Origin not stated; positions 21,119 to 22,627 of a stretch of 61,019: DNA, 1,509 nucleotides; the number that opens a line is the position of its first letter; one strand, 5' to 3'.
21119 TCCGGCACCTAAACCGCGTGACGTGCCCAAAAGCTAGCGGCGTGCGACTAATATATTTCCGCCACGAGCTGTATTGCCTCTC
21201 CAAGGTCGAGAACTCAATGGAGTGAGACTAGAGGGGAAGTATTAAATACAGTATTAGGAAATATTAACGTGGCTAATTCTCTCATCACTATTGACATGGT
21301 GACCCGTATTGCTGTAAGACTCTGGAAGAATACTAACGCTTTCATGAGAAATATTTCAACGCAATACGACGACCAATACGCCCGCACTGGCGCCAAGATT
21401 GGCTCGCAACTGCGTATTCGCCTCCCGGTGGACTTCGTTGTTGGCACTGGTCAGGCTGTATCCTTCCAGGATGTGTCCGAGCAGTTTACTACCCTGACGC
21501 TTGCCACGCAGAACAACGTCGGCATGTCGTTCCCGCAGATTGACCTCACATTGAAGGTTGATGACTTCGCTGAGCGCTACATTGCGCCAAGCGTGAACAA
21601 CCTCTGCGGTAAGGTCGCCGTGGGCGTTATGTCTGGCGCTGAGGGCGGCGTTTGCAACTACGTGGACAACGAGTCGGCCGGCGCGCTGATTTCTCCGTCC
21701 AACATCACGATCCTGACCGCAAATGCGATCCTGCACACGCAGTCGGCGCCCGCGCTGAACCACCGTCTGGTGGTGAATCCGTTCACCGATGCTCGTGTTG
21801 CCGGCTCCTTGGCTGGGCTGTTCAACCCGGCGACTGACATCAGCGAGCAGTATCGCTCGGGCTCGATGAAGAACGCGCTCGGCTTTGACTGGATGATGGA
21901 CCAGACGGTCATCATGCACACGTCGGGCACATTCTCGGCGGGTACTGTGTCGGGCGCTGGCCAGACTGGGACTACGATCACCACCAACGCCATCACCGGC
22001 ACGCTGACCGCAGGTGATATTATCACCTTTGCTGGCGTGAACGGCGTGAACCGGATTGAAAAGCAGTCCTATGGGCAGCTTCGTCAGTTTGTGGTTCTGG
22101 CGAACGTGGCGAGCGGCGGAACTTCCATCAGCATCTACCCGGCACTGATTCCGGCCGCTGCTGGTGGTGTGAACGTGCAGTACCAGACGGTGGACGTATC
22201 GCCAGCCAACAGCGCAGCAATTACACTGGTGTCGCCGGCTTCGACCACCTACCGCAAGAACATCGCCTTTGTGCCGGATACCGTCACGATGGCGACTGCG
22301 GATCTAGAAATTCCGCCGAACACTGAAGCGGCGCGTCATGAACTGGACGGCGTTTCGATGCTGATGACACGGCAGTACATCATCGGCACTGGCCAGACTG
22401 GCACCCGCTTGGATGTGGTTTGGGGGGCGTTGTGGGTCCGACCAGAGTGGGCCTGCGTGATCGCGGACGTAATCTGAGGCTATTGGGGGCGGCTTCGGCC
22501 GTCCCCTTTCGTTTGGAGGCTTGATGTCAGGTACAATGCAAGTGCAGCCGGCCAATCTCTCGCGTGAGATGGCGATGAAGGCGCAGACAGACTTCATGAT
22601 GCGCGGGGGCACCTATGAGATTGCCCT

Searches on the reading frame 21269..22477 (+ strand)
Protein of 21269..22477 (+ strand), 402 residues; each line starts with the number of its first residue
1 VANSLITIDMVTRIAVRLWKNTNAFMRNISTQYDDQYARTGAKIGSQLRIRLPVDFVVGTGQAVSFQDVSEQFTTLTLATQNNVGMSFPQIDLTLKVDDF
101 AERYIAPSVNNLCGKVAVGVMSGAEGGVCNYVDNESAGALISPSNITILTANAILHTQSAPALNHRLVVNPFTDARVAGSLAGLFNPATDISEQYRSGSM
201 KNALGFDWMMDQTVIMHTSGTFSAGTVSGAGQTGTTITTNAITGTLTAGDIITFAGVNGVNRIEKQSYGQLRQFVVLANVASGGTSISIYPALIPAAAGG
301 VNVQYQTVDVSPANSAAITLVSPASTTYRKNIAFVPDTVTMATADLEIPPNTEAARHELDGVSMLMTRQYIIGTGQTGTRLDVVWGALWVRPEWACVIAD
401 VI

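Call 9: search_protein_families(library=pfam, proteins=[window:21269-22477:+], max_evalue=0.001)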
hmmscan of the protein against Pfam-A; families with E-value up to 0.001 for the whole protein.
window:21269-22477:+ (402 aa): 1 family
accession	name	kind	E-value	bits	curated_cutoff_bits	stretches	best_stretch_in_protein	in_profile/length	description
PF11651.14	P22_CoatProtein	-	1e-30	107.3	24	1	33-396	33-419/423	P22 coat protein - gene protein 5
